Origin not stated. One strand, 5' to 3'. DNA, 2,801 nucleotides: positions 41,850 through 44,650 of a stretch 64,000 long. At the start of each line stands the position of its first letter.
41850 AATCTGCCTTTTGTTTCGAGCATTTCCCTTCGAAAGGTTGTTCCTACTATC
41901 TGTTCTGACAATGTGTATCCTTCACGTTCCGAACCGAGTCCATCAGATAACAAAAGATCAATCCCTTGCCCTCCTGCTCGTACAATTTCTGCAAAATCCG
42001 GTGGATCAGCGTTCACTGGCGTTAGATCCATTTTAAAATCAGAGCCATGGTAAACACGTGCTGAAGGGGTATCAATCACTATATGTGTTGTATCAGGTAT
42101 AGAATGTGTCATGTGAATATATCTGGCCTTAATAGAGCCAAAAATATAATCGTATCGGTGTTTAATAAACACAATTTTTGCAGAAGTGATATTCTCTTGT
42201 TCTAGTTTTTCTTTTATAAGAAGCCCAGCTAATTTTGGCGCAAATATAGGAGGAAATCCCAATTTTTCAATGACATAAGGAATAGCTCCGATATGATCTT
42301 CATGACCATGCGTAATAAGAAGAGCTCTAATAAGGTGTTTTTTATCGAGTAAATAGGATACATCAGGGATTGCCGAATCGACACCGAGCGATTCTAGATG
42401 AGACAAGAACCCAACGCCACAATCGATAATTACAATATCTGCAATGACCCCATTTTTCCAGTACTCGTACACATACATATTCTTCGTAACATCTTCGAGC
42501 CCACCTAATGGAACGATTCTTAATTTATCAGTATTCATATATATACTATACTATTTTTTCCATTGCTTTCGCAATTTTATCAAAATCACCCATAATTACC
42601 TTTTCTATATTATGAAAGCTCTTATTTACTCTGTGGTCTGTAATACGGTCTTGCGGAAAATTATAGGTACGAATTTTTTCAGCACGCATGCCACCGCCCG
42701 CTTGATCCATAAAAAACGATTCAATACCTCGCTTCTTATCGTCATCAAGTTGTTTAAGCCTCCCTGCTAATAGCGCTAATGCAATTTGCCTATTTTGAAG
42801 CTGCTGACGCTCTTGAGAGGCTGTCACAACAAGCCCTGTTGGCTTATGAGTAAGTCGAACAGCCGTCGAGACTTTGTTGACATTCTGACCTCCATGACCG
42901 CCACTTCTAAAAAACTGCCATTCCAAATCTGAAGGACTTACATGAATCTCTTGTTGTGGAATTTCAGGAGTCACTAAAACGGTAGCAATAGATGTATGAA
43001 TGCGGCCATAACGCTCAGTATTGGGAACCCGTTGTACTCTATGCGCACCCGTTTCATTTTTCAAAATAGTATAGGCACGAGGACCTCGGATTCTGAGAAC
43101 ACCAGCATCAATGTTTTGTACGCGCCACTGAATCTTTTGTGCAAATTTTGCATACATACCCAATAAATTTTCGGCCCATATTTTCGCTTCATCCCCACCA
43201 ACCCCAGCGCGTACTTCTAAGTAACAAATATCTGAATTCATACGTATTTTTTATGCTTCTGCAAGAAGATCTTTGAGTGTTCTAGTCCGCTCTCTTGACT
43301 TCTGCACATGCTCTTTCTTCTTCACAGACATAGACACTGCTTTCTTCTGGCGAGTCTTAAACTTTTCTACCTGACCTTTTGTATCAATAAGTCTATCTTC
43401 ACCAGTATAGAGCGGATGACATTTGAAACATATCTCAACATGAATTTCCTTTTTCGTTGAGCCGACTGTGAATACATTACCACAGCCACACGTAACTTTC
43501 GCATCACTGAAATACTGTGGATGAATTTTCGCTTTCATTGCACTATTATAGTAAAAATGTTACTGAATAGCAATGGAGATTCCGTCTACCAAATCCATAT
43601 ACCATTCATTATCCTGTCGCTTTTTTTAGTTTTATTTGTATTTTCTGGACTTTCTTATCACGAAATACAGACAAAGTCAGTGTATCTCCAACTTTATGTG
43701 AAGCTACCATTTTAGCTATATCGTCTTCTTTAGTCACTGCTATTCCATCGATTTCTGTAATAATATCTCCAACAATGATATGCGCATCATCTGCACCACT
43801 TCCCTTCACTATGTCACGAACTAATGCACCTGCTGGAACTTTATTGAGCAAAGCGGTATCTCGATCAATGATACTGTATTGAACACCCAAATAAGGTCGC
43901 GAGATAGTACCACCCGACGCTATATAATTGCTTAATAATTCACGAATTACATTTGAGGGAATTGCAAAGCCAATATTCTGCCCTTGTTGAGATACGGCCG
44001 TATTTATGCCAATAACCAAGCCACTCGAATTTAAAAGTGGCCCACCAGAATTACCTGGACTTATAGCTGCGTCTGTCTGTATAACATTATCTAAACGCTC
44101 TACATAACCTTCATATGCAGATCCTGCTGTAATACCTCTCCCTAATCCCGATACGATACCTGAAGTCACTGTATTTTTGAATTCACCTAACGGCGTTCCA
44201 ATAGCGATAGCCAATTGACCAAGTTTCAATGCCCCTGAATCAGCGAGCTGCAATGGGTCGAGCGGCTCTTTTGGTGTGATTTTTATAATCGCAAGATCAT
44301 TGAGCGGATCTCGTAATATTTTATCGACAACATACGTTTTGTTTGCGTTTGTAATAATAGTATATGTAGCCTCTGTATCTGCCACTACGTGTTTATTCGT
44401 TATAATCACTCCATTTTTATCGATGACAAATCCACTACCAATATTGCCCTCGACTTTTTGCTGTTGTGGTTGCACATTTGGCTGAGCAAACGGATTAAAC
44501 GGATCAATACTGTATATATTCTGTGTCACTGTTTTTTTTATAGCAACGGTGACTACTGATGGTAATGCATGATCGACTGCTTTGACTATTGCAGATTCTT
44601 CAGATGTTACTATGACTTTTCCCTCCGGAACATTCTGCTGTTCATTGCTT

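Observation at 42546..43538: Release factor 1 without domain 1, in the same frame 9 nt behind rpmE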

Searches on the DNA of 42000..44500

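Call 71: search_rna_families(source=window, start=42000, end=44500, threshold=evalue, max_evalue=1)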
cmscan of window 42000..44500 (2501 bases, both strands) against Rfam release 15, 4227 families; matches with E-value up to 1: 0.
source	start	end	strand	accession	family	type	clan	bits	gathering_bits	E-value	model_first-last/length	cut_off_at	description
